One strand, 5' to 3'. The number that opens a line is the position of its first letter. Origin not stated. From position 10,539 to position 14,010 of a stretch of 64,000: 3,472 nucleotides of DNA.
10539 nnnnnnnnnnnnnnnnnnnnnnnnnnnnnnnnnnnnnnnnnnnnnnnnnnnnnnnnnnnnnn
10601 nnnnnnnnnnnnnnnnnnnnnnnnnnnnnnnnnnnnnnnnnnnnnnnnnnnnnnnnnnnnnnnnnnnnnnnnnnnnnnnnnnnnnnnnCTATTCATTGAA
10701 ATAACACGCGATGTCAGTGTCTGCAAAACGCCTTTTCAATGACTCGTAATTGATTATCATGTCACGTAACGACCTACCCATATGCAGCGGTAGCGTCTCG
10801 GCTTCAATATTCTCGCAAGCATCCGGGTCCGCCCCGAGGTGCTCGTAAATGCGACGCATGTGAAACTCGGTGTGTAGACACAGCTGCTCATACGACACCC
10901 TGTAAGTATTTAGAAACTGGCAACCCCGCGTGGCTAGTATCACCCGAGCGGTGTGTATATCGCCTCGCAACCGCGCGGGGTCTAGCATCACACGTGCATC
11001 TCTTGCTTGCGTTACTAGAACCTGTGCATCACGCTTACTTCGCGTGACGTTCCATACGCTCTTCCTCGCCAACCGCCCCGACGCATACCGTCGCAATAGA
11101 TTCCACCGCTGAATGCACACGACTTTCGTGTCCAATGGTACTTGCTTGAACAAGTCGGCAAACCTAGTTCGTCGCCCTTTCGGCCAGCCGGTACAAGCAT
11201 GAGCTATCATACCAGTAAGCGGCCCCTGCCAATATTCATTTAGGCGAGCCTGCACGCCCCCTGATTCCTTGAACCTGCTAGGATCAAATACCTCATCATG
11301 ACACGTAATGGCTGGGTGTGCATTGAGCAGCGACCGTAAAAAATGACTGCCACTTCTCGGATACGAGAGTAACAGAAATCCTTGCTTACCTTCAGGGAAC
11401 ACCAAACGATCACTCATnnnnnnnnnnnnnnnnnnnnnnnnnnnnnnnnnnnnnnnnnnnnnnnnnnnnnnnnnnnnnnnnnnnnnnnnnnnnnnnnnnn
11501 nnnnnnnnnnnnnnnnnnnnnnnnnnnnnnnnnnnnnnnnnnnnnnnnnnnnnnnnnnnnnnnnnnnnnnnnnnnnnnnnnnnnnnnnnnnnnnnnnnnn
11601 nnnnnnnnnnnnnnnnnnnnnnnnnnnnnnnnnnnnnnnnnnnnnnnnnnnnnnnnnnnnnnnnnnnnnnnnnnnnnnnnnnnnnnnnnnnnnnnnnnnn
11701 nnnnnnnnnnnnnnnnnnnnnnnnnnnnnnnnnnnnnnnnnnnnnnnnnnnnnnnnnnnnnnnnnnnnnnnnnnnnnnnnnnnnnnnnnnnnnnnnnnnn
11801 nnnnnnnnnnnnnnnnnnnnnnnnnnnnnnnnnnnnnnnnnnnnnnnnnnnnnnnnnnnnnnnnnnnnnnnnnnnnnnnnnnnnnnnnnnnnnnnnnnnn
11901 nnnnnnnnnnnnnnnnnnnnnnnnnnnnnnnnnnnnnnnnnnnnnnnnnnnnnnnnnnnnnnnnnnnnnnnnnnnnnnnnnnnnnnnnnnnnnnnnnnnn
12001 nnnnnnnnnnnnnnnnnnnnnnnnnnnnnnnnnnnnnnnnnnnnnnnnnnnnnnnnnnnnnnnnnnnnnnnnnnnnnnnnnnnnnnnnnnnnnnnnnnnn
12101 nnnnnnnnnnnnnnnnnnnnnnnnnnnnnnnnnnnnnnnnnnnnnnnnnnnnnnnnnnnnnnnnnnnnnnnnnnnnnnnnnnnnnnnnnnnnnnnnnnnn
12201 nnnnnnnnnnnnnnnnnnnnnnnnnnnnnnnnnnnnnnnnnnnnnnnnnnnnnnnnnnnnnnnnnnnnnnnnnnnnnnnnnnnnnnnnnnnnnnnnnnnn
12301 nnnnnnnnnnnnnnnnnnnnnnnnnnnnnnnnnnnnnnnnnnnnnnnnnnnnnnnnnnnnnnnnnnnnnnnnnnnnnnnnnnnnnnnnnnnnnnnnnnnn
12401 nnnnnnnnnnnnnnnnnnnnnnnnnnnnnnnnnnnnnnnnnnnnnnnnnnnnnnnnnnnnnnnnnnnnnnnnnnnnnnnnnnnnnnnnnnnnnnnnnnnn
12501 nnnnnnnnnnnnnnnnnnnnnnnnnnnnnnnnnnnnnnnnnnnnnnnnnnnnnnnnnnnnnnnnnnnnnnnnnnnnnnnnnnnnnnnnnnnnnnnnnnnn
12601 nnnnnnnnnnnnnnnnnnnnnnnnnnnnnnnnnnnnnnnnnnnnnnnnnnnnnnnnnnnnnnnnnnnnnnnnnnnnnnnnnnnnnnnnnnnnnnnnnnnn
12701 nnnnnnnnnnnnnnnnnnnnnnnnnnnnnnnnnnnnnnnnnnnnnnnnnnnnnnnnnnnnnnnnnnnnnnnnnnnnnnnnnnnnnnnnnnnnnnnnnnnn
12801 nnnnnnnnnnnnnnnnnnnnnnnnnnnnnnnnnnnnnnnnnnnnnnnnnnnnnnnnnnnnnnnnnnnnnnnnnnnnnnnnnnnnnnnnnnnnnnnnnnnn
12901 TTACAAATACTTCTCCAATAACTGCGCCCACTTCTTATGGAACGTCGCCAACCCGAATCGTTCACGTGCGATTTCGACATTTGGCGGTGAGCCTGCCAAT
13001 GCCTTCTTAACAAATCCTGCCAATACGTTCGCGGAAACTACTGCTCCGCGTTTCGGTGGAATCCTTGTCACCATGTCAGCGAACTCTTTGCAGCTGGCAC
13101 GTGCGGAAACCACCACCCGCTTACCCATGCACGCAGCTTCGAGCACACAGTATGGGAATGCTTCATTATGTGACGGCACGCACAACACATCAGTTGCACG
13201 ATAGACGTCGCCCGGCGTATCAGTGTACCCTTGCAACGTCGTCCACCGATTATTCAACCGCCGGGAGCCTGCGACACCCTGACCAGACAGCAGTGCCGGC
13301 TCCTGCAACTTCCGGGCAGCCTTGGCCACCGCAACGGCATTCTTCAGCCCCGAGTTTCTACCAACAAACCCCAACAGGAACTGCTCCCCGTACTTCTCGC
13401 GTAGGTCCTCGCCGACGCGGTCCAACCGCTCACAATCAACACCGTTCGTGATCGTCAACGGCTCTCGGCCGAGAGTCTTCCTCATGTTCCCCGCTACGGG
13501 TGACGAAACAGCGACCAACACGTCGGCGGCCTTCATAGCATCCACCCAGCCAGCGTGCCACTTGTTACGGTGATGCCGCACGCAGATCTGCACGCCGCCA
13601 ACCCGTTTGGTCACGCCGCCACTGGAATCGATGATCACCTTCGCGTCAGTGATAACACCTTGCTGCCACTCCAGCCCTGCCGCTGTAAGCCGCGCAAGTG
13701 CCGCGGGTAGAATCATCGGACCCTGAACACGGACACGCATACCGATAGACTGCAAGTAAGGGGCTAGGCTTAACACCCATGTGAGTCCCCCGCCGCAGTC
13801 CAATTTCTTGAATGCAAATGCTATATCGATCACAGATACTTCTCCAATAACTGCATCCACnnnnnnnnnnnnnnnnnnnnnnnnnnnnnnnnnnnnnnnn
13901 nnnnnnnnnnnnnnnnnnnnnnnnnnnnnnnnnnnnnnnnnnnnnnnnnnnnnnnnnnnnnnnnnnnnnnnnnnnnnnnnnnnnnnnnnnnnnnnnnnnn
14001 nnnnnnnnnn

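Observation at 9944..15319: Translationally coupled cassette of four tandem sulfotransferase paralogs, two GT4 paralogs and a methyltransferase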

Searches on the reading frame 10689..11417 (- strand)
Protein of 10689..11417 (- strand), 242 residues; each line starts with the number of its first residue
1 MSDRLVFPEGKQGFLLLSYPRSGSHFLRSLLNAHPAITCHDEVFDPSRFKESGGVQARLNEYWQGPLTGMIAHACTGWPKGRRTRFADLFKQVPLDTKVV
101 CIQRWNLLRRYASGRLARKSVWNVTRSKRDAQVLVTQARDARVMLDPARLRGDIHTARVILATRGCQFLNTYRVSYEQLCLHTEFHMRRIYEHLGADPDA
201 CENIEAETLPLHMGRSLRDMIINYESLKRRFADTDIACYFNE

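Call 3: search_protein_families(library=pfam, proteins=[window:10689-11417:-], max_evalue=1)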
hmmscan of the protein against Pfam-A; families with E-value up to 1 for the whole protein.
window:10689-11417:- (242 aa): 3 families
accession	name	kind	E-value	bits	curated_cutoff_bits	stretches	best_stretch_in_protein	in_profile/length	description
PF13469.12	Sulfotransfer_3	-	3.4e-09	37.7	27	2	17-46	5-36/216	Sulfotransferase family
PF00685.33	Sulfotransfer_1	-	0.003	17.5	22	1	14-40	4-30/255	Sulfotransferase domain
PF14624.11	Vwaint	-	0.041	14.6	23.5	1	19-41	25-47/70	VWA / Hh protein intein-like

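Call 4: search_protein_families(library=phrogs, proteins=[window:10689-11417:-], max_evalue=0.1)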
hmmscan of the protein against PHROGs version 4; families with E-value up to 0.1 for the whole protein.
window:10689-11417:- (242 aa): 0 families

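Call 47: search_protein_families(library=ncbifam, proteins=[window:10689-11417:-], max_evalue=0.1)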
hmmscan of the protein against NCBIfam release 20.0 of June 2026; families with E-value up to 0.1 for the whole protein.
window:10689-11417:- (242 aa): 1 family
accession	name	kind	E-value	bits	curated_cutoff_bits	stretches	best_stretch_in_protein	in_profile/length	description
NF052394.1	NodProtNoeE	equivalog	0.001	17.9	500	0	15-41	12-38/387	nodulation protein NoeE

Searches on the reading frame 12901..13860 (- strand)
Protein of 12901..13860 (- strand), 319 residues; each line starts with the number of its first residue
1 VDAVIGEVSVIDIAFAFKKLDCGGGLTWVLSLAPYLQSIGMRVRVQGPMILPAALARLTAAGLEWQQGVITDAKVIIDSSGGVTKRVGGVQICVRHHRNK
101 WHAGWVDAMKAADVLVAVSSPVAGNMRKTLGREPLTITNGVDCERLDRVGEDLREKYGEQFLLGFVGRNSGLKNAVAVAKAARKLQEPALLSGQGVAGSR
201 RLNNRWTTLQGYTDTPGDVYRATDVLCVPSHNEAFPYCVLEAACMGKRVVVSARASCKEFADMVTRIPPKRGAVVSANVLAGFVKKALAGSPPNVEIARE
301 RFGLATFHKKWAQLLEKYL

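Call 3: search_protein_families(library=pfam, proteins=[window:12901-13860:-], max_evalue=1)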
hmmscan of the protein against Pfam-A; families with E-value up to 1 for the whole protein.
window:12901-13860:- (319 aa): 4 families
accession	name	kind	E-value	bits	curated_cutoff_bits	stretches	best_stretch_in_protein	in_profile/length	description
PF13692.12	Glyco_trans_1_4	-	3.7e-10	40.7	27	1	162-261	3-115/142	Glycosyl transferases group 1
PF00534.26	Glycos_transf_1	-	2.3e-09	37.4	26.4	1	156-260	11-130/172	Glycosyl transferases group 1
PF13439.12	Glyco_transf_4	-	0.0009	19.7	28.5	1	100-145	124-170/170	Glycosyltransferase Family 4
PF20706.3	GT4-conflict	-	0.00099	18.6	26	1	107-255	142-314/385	Family 4 Glycosyltransferase in conflict systems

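Call 4: search_protein_families(library=phrogs, proteins=[window:12901-13860:-], max_evalue=0.1)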
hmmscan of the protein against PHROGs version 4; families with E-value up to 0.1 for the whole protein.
window:12901-13860:- (319 aa): 1 family
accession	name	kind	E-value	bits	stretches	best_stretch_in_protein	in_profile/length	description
phrog_2170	-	moron, auxiliary metabolic gene and host takeover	3.9e-09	37.1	1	105-262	120-295/374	glycosyltransferase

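Call 47: search_protein_families(library=ncbifam, proteins=[window:12901-13833:-], max_evalue=0.1)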
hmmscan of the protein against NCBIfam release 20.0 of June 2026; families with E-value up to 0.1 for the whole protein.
window:12901-13833:- (310 aa): 13 families
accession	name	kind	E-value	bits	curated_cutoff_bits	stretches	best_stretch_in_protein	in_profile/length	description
TIGR04047.1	MSMEG_0565_glyc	hypoth_equivalog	2.1e-10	40.2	259.85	2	98-150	134-190/373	MSMEG_0565 family glycosyltransferase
NF047684.1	TeichurnBiosyTuaC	equivalog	1.5e-06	27.4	550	1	96-244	158-320/391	teichuronic acid biosynthesis protein TuaC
TIGR03449.1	mycothiol_MshA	equivalog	2e-05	23.7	462.5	1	209-243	299-333/406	D-inositol-3-phosphate glycosyltransferase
TIGR03088.1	stp2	hypoth_equivalog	3.4e-05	23.1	409.05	1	107-246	141-305/374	TIGR03088 family PEP-CTERM/XrtA system glycosyltransferase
NF053787.1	GlcN_PG_synth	equivalog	0.00064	18.7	480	1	131-253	172-301/361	N-acetylglucosaminyl phosphatidylglycerol synthase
NF041876.1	EPS_EpsE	equivalog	0.0054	16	400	0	211-251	293-333/389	exopolysaccharide biosynthesis GT4 family glycosyltransferase EpsE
NF012028.0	PRK15484.1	subfamily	0.0056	15.8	618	1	210-280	273-343/380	lipopolysaccharide N-acetylglucosaminyltransferase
NF038229.1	Glyco4_Geo_Pelo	equivalog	0.016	14.3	400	1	208-243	232-267/338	GPMC system family 4 glycosyltransferase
TIGR02149.1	glgA_Coryne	subfamily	0.023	13.8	302.4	0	96-178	136-231/391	glycogen synthase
NF046085.1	XrtY_assoc_Gly1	equivalog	0.026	13.4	400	1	210-248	281-319/387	XrtY-associated glycosyltransferase XYAG1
TIGR03999.1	thiol_BshA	equivalog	0.027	13.4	273.7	1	201-251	260-310/375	N-acetyl-alpha-D-glucosaminyl L-malate synthase BshA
NF038011.1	PelF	equivalog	0.031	13.3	100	0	210-252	380-422/489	GT4 family glycosyltransferase PelF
NF038295.1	EPS_HpsP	equivalog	0.034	13.1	550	1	198-247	270-321/388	hormogonium polysaccharide biosynthesis glycosyltransferase HpsP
